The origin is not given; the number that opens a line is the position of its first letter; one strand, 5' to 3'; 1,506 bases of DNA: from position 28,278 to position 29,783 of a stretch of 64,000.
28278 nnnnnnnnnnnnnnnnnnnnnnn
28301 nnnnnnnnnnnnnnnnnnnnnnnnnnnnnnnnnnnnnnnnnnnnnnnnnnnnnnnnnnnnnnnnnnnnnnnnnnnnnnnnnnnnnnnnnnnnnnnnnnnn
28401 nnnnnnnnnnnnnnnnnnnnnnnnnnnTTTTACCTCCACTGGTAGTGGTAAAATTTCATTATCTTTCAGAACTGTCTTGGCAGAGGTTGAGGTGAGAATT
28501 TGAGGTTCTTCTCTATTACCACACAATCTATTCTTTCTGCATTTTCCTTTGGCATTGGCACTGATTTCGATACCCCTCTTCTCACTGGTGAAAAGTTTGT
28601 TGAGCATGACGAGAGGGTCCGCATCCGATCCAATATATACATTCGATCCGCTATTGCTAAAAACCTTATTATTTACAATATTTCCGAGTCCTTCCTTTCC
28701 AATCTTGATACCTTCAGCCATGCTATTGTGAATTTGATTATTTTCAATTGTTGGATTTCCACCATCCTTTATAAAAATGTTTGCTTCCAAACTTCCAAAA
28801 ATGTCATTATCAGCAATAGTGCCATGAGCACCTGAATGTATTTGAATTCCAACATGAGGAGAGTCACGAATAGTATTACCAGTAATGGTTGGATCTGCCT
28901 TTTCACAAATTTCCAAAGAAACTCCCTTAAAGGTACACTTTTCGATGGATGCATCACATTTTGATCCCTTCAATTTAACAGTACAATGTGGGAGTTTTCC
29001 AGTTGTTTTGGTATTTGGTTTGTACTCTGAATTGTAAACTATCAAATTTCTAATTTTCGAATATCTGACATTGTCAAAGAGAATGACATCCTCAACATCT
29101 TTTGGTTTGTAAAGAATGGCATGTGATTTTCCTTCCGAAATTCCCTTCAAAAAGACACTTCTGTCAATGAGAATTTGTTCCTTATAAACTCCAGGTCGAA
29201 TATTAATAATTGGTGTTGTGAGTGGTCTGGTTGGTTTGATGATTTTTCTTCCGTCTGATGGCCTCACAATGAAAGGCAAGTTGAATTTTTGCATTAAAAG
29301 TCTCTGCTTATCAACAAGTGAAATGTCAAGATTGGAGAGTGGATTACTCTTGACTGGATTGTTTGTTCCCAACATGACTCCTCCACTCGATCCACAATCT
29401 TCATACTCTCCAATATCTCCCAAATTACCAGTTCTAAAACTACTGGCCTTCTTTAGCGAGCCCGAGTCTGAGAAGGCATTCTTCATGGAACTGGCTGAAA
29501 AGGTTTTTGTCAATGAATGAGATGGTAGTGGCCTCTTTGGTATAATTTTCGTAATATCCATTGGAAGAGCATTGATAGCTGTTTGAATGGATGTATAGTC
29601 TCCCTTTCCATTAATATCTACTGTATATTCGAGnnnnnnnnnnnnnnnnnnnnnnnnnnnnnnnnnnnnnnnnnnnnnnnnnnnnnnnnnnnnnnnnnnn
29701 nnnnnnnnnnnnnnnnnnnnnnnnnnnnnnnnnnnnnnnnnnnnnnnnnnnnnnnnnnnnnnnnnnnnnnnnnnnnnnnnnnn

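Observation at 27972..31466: Protein kinase fused to a right-handed beta-helix (pectin-lyase-fold) domain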

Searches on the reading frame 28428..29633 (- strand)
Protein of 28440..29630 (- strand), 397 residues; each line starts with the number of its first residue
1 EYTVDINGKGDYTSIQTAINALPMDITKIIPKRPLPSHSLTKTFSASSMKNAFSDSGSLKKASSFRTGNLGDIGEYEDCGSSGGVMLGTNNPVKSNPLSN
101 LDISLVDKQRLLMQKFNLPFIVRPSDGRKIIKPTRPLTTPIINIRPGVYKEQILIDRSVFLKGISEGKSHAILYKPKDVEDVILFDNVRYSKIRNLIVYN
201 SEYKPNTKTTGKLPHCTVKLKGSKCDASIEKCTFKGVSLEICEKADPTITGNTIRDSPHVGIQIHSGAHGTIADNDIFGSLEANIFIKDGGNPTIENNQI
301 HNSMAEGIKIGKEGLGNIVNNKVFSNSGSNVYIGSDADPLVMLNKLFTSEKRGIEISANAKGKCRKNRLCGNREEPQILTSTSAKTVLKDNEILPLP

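Call 8: search_protein_families(library=pfam, proteins=[window:28440-29630:-], max_evalue=1)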
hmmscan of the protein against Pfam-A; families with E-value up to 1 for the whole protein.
seq(397 aa): 3 families
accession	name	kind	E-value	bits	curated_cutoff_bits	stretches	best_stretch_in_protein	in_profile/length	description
PF13229.12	Beta_helix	-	2.9e-30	105.4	25.9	2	247-392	11-157/158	Right handed beta helix region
PF05048.19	NosD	-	1.4e-11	44.7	23.6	2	228-346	55-169/212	Periplasmic copper-binding protein (NosD)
PF21381.2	MCLN_ECD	-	0.0032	17.7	27.1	1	156-247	12-106/194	Mucolipin, extracytosolic domain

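Call 12: search_solved_structures(query=window:28440-29630:-, max_evalue=1, show_alignments=2)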
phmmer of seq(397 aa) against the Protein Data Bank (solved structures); distinct sequences matched with E-value up to 1: 5.
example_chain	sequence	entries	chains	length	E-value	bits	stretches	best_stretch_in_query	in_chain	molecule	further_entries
4ozy_A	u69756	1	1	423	1.2e-10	44.5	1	242-367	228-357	Poly(beta-D-mannuronate) C5 epimerase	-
4nk6_A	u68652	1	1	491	1.6e-10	44.1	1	242-367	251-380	Poly(beta-D-mannuronate) C5 epimerase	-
4ozz_A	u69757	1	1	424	1.8e-10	44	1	243-367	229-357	Poly(beta-D-mannuronate) C5 epimerase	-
4nk8_A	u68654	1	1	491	2.2e-10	43.7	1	242-367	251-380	Poly(beta-D-mannuronate) C5 epimerase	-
3i70_A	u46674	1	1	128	1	11.9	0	282-354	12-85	Agrin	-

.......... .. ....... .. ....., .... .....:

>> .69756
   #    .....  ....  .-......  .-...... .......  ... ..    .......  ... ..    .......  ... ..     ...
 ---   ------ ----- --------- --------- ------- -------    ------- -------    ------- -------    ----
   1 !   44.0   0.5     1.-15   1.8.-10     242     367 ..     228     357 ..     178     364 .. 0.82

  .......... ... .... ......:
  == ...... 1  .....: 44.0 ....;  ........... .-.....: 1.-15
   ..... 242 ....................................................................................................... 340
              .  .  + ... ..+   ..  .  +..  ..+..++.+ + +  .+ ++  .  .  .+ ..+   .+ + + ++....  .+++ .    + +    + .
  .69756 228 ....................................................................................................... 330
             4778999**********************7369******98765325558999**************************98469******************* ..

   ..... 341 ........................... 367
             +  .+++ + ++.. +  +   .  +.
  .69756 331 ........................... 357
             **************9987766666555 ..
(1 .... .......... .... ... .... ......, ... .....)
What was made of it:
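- On Mannuronan C5-epimerase (AlgG/AlgE): DPHD aligns to QIHS (call 12).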

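Call 22: search_protein_representatives(protein=window:28440-29630:-)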
Query: 397 residues. Proteins with E-value up to 0.001 (for the whole library): 2677; up to 1e-10: 933; up to 1e-30: 105. The best 150 are listed.
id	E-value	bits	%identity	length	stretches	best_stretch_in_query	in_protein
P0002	5.3e-261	881.8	100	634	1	1-397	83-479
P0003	1.3e-162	557.9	65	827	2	50-397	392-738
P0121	2.7e-88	313.3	30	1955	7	137-372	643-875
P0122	3.0e-76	273.7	39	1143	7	232-333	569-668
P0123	2.2e-62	228.0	35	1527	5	239-353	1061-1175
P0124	1.0e-58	215.9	33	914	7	244-355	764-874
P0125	1.8e-58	215.2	31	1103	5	245-369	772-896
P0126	8.8e-56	206.3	28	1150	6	228-373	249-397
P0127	8.9e-51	189.8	31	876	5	243-376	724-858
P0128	9.6e-50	186.4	35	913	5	232-344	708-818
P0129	8.4e-49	183.3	34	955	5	239-377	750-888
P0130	8.0e-48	180.1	29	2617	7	239-349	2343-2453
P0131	1.3e-47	179.4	32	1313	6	239-373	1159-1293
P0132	3.9e-47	177.8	32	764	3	235-380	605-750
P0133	8.1e-47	176.8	27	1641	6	140-350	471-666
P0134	4.5e-46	174.4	30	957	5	247-354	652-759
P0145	3.4e-42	161.6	30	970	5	259-356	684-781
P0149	8.8e-42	160.2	29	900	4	240-394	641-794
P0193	2.0e-33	132.7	32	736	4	261-384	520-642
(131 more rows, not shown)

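Call 25: list_cluster_members(proteins=[P0007, P0008, P0003, P0121, P0122, P0123, P0124, P0125, P0126, P0127])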
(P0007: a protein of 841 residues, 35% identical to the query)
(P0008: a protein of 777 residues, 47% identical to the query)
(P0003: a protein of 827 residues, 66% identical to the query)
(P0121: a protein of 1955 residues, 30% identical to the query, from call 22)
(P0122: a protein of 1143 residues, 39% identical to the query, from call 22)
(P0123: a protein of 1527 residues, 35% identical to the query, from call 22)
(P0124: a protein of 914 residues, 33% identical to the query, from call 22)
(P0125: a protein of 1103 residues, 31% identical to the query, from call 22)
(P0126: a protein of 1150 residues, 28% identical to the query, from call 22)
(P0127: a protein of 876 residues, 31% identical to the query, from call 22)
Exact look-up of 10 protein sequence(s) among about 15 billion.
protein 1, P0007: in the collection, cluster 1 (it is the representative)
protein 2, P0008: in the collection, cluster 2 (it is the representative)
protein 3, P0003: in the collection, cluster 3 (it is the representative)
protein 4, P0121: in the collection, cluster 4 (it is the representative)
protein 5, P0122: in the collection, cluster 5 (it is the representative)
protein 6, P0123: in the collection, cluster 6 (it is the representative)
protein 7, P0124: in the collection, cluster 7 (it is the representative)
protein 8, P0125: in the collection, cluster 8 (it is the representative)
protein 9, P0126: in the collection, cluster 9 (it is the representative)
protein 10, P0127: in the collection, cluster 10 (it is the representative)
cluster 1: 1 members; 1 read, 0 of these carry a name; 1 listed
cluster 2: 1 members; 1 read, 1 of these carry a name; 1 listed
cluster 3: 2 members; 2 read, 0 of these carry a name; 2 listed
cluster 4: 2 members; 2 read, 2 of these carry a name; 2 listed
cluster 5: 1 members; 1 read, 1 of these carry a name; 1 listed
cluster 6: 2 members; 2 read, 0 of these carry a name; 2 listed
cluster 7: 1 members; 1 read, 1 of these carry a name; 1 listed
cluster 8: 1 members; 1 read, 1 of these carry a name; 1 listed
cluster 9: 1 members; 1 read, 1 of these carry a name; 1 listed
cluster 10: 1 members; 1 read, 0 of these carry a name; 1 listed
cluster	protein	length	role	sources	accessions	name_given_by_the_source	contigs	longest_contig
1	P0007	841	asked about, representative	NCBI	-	-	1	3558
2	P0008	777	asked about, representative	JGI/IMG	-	serine/threonine protein kinase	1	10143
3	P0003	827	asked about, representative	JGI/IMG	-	-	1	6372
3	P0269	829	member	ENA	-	-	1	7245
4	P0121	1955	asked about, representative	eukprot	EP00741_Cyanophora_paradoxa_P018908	tig00021105_g18254.t1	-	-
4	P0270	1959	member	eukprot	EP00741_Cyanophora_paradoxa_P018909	tig00021105_g18254.t2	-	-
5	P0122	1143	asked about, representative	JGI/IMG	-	parallel beta-helix repeat protein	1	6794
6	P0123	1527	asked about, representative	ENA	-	-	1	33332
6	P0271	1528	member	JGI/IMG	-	-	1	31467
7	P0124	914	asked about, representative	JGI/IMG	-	parallel beta-helix repeat protein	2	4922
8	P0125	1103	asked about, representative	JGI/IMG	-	parallel beta-helix repeat protein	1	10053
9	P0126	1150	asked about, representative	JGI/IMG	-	F-box protein 11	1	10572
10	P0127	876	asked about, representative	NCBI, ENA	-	-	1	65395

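Call 27: search_protein_families(library=pfam, proteins=[P0122, P0123, P0124, P0125, P0126, P0127, P0128], max_evalue=0.00001)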
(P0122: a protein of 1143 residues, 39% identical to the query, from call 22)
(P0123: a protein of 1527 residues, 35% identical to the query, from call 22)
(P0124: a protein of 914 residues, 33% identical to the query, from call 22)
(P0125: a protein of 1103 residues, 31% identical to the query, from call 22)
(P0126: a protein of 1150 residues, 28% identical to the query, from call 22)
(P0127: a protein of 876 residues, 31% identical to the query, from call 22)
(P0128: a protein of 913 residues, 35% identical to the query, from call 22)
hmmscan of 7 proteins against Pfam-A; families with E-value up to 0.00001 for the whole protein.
P0122 (1143 aa): 5 families
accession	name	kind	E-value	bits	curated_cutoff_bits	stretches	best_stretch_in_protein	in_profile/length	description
PF13229.12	Beta_helix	-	7.6e-153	503.8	25.9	6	848-994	1-148/158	Right handed beta helix region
PF05048.19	NosD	-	7e-63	212.3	23.6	6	987-1132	18-161/212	Periplasmic copper-binding protein (NosD)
PF00069.31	Pkinase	-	4.6e-47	161.1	31.7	1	93-346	1-255/263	Protein kinase domain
PF07714.23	PK_Tyr_Ser-Thr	-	2.3e-30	106.2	23.1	1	95-343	3-250/258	Protein tyrosine and serine/threonine kinase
PF11061.14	Tsr0524-like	-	7.4e-06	26.1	25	0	572-599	18-45/61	Cytochrome b6f, subunit Tsr0524-like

P0123 (1527 aa): 12 families
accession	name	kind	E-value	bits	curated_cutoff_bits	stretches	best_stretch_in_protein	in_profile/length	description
PF13229.12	Beta_helix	-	1.5e-82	275.4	25.9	4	1014-1166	2-156/158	Right handed beta helix region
PF05048.19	NosD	-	1.1e-51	175.7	23.6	5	1198-1334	40-169/212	Periplasmic copper-binding protein (NosD)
PF00515.34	TPR_1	-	1.3e-29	101.2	27.8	2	723-752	3-32/34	Tetratricopeptide repeat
PF07719.23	TPR_2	-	1.5e-28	96.9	27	0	688-720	2-34/34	Tetratricopeptide repeat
PF13181.12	TPR_8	-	1.5e-20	71.9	25.7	0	723-752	3-32/34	Tetratricopeptide repeat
PF13424.12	TPR_12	-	1.4e-15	57.7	30.1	1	686-752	2-76/77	Tetratricopeptide repeat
PF13414.12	TPR_11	-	1.4e-15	57.1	26.8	0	728-751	1-24/42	TPR repeat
PF13431.12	TPR_17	-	1.5e-15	56.5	24.4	0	709-741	1-33/34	Tetratricopeptide repeat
PF13428.12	TPR_14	-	2.6e-12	46.5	23.5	0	688-728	2-42/44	Tetratricopeptide repeat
PF13432.12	TPR_16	-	1.7e-11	44.7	32.7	0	624-685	2-63/65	Tetratricopeptide repeat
PF13371.12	TPR_9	-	2.9e-09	37.2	35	0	629-689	5-65/73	Tetratricopeptide repeat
PF14559.12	TPR_19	-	2.5e-08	34.5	25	0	666-725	4-63/68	Tetratricopeptide repeat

P0124 (914 aa): 3 families
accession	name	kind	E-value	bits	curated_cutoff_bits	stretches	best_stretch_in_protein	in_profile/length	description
PF13229.12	Beta_helix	-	4.7e-108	358.2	25.9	5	667-812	2-149/158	Right handed beta helix region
PF05048.19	NosD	-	1.8e-60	204.5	23.6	5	424-572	30-173/212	Periplasmic copper-binding protein (NosD)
PF13676.11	TIR_2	-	8.1e-12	46.1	28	1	11-118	1-93/122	TIR domain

P0125 (1103 aa): 2 families
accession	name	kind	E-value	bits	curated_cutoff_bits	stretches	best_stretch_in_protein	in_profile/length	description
PF13229.12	Beta_helix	-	3.5e-109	361.9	25.9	5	673-825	3-156/158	Right handed beta helix region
PF05048.19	NosD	-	1.1e-51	175.8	23.6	5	569-714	30-172/212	Periplasmic copper-binding protein (NosD)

P0126 (1150 aa): 2 families
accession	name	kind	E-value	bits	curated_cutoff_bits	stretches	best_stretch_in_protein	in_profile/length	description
PF13229.12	Beta_helix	-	2e-130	430.9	25.9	5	446-591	2-148/158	Right handed beta helix region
PF05048.19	NosD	-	1.8e-51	175.1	23.6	5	502-616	50-161/212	Periplasmic copper-binding protein (NosD)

P0127 (876 aa): 4 families
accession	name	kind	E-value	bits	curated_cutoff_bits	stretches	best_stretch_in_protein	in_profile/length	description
PF13229.12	Beta_helix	-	3.8e-123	407.2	25.9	5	582-735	2-158/158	Right handed beta helix region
PF05048.19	NosD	-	2.2e-58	197.6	23.6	4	709-856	30-174/212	Periplasmic copper-binding protein (NosD)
PF13676.11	TIR_2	-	2.4e-16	60.8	28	1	22-155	1-112/122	TIR domain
PF01582.25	TIR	-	8.1e-08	32.7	21.3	1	20-153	2-132/179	TIR domain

P0128 (913 aa): 4 families
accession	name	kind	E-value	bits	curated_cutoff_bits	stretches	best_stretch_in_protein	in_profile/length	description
PF13229.12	Beta_helix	-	7.5e-140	461.5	25.9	6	665-811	1-148/158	Right handed beta helix region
PF00012.26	HSP70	-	1.2e-52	179.4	20.6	2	91-357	105-368/599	Hsp70 protein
PF05048.19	NosD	-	1.6e-50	171.9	23.6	4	467-618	25-169/212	Periplasmic copper-binding protein (NosD)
PF06723.19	MreB_Mbl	-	1.5e-10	40.8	27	1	79-339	54-302/327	MreB/Mbl protein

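Call 40: predict_structure(alignment_id=A2)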
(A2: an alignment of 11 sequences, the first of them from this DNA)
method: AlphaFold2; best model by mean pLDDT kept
length: 402 residues; sequences in the alignment: 11
mean_pLDDT: 77.6   pTM: 0.70
mean pLDDT of the five models: 77.6, 75.6, 75.4, 73.0, 62.4
residues with pLDDT >= 90: 231; 70-90: 46; 50-70: 28; < 50: 97
segments of 3 or more residues with pLDDT < 50: 33-118, 134-136, 209-211, 399-402
pLDDT, mean of each block of 10 residues (from residue 1): 85 92 70 44 35 32 32 29 33 35 39 44 66 59 94 94 90 91 93 95 70 76 93 97 96 95 96 97 96 97 97 96 97 98 97 96 97 93 96 76 40
secondary structure, 60 per line:
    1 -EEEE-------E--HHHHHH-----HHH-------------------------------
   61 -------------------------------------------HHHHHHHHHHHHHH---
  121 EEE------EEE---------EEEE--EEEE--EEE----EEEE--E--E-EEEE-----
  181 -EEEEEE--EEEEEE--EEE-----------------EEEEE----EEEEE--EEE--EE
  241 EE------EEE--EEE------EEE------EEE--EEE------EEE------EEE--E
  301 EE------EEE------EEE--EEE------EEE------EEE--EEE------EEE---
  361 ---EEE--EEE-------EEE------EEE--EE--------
elements in order: E2-5 H16-21 H104-117 E121-123 E130-132 E142-145 E148-151 E154-156 E161-164 E172-175 E182-187 E190-195 E198-200 E218-222 E227-231 E234-236 E239-242 E249-251 E254-256 E263-265 E272-274 E277-279 E286-288 E295-297 E300-302 E309-311 E318-320 E323-325 E332-334 E341-343 E346-348 E355-357 E364-366 E369-371 E379-381 E388-390
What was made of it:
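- On Pfam Beta_helix (PF13229) / pectin-lyase-fold right-handed beta-helix: The AlphaFold core has pLDDT above 90 with 33 strands (call 40).
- Checked: Third, the model shows about 11 coils (33 strands), not 8, with a roughly 90-residue disordered insert between the N-terminal cap and the helix body (call 40).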

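Call 42: fold_search(model_id=the predicted structure, library=pdb)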
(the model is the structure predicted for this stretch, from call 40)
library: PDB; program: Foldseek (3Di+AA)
matches with E <= 10: 416; with E <= 0.001: 78
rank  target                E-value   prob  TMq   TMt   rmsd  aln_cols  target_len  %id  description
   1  4nk8                  3.3e-07  1.00  0.38  0.37   9.6       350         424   15  Crystal Structure of the periplasmic alginate epimerase AlgG D317A mutant (released 2014-01-15)
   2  2pyg_A                3.6e-07  1.00  0.47  0.50   8.0       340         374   12  Azotobacter vinelandii Mannuronan C-5 epimerase AlgE4 A-module (released 2008-05-27)
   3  2pyg_B                6.2e-07  1.00  0.46  0.49   8.2       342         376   12  Azotobacter vinelandii Mannuronan C-5 epimerase AlgE4 A-module (released 2008-05-27)
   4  6f7k_B                1.3e-06  1.00  0.33  0.25  11.3       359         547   15  Crystal structure of Dettilon tailspike protein (gp208) (released 2018-12-19)
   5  4ozy                  1.4e-06  1.00  0.38  0.36  10.8       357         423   15  Crystal Structure of the periplasmic alginate epimerase AlgG T265N mutant (released 2015-03-04)
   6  5lw3                  2.4e-06  1.00  0.41  0.43   9.1       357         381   10  Azotobacter vinelandii Mannuronan C-5 epimerase AlgE6 A-module (released 2017-10-25)
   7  2pyh_B                3.6e-06  1.00  0.39  0.41   9.4       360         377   12  Azotobacter vinelandii Mannuronan C-5 epimerase AlgE4 A-module complexed with mannuronan trisaccharide (released 2008-05-27)
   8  4ozz                  4.3e-06  1.00  0.39  0.37   9.6       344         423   15  Crystal Structure of the periplasmic alginate epimerase AlgG T265N T268M double mutant (released 2015-03-04)
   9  6f7d                  9.9e-06  1.00  0.39  0.30   9.2       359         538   12  Crystal structure of Dettilon tailspike protein (gp208) (released 2018-12-19)
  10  6f7k_A                2.4e-05  1.00  0.37  0.28   9.7       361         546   12  Crystal structure of Dettilon tailspike protein (gp208) (released 2018-12-19)
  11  8jaz_A                3.0e-05  1.00  0.36  0.31  11.0       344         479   13  Structure of the alginate epimerase/lyase complexed with di-mannuronic acid (released 2024-05-08)
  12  5g5n_C                3.2e-05  1.00  0.33  0.38   9.8       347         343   12  Structure of the snake adenovirus 1 hexon-interlacing LH3 protein, methylmercury chloride derivative (released 2017-06-07)
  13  7chu_A                3.5e-05  1.00  0.40  0.32  12.1       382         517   12  Geobacillus virus E2 - ORF18 (released 2021-04-14)
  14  2pyh_A                3.7e-05  1.00  0.34  0.36   9.8       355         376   11  Azotobacter vinelandii Mannuronan C-5 epimerase AlgE4 A-module complexed with mannuronan trisaccharide (released 2008-05-27)
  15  5w6p_A                5.7e-05  1.00  0.41  0.26   5.7       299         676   11  Crystal structure of Bacteriophage CBA120 tailspike protein 2 enzymatically active domain (TSP2dN, orf211) (released 2018-10-24)
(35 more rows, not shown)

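Call 49: search_protein_families(library=pfam, alignment_id=A3, max_evalue=0.00001)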
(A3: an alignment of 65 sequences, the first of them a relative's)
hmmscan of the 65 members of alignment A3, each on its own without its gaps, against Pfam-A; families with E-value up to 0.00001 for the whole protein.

A. member 1, P0124 (914 aa): 3 families
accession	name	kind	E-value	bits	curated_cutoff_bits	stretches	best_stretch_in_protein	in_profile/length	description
PF13229.12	Beta_helix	-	4.7e-108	358.2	25.9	5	667-812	2-149/158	Right handed beta helix region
PF05048.19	NosD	-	1.8e-60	204.5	23.6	5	424-572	30-173/212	Periplasmic copper-binding protein (NosD)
PF13676.11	TIR_2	-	8.1e-12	46.1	28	1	11-118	1-93/122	TIR domain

B. families by the number of members that match (of 65 scanned): 30 families (the first 25 are shown)
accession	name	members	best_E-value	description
PF13229.12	Beta_helix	65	4.4e-170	Right handed beta helix region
PF05048.19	NosD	65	1.8e-60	Periplasmic copper-binding protein (NosD)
PF13676.11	TIR_2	15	2.5e-18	TIR domain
PF01582.25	TIR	7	4.9e-08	TIR domain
PF00069.31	Pkinase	6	1.2e-54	Protein kinase domain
PF07714.23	PK_Tyr_Ser-Thr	6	1.1e-34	Protein tyrosine and serine/threonine kinase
PF00656.27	Peptidase_C14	5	7.2e-42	Caspase domain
PF12708.12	Pect-lyase_RHGA_epim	5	4.6e-12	Rhamnogalacturonase A/epimerase, pectate lyase-like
PF12937.12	F-box-like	4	7.9e-18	F-box-like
PF07602.17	DUF1565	4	1.3e-11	Protein of unknown function (DUF1565)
PF00646.38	F-box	4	3.2e-10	F-box domain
PF02207.25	zf-UBR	4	1e-08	Putative zinc finger in N-recognin (UBR box)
PF12770.12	CHAT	2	1.8e-33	CHAT domain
PF03109.22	ABC1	2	1.3e-07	ABC1 atypical kinase-like domain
PF00012.26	HSP70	1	1.2e-52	Hsp70 protein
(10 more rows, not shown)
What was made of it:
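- Closest known: Prokaryotic TIR-, caspase-, CHAT-, SIR2- and HSP70-beta-helix proteins. Same: They carry the same helix subtype as a C-terminal module on a cytoplasmic effector or signalling domain (calls 27, 49).
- The same helix type is attached to many unrelated effector domains (call 49), which fits a portable recognition module better than a kinase-specific regulator.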

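Call 59: search_protein_families(library=pfam, proteins=[P0134, P0145, P0149, P0193], max_evalue=0.0001)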
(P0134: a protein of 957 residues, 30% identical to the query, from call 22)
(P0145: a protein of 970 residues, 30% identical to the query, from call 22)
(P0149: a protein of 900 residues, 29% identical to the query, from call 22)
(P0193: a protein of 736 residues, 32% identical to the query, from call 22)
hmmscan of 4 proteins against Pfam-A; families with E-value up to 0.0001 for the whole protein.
P0134 (957 aa): 5 families
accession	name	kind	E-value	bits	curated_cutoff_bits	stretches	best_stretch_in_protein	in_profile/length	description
PF13229.12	Beta_helix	-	1.7e-95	317.4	25.9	4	688-847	1-157/158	Right handed beta helix region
PF05048.19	NosD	-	8.1e-38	130.4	23.6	4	526-684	16-171/212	Periplasmic copper-binding protein (NosD)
PF12937.12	F-box-like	-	7.9e-18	64.4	24.3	1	186-229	3-46/47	F-box-like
PF02207.25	zf-UBR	-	1e-08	35.6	25.2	1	878-929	11-67/69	Putative zinc finger in N-recognin (UBR box)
PF00646.38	F-box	-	6.6e-08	32.6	20.5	1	186-225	3-42/43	F-box domain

P0145 (970 aa): 5 families
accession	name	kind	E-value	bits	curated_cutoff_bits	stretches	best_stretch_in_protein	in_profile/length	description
PF13229.12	Beta_helix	-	1.7e-88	294.6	25.9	3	708-849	1-143/158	Right handed beta helix region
PF05048.19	NosD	-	1.3e-39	136.3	23.6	3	745-867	53-168/212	Periplasmic copper-binding protein (NosD)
PF12937.12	F-box-like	-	2.7e-11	43.5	24.3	1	204-249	1-46/47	F-box-like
PF00646.38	F-box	-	9.2e-10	38.5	20.5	1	204-245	1-42/43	F-box domain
PF02207.25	zf-UBR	-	2.1e-08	34.6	25.2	1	892-946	10-67/69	Putative zinc finger in N-recognin (UBR box)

P0149 (900 aa): 5 families
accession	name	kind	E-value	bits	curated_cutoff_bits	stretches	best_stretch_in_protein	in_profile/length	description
PF13229.12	Beta_helix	-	4.8e-110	364.7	25.9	6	638-791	1-156/158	Right handed beta helix region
PF05048.19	NosD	-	7.9e-47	159.9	23.6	4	633-803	13-179/212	Periplasmic copper-binding protein (NosD)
PF12937.12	F-box-like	-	5.9e-16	58.4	24.3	1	136-181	1-46/47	F-box-like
PF00646.38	F-box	-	3.2e-10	39.9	20.5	1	136-177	1-42/43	F-box domain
PF02207.25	zf-UBR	-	1.1e-07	32.3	25.2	1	823-873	11-63/69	Putative zinc finger in N-recognin (UBR box)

P0193 (736 aa): 3 families
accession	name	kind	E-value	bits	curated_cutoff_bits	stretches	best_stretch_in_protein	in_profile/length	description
PF13229.12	Beta_helix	-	2.3e-82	274.7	25.9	4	268-422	3-158/158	Right handed beta helix region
PF05048.19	NosD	-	1.1e-33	116.9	23.6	3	352-521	11-176/212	Periplasmic copper-binding protein (NosD)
PF02207.25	zf-UBR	-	1.1e-08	35.5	25.2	1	679-727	9-59/69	Putative zinc finger in N-recognin (UBR box)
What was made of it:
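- On FBXO11 / FBXO10: True FBXO11-architecture proteins (P0134, P0145, P0149) have them (call 59).
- Binding-module reading: among 65 close helix relatives, 15 carry TIR, 6 Pkinase, 5 caspase, 4 F-box plus zf-UBR (the FBXO11 architecture), 2 CHAT, and single cases carry SIR2, HSP70 or PNP_UDP (calls 49, 59). The closest sequence relatives are FBXO11-type proteins and signalling or effector fusions rather than CAZymes (calls 49, 59).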
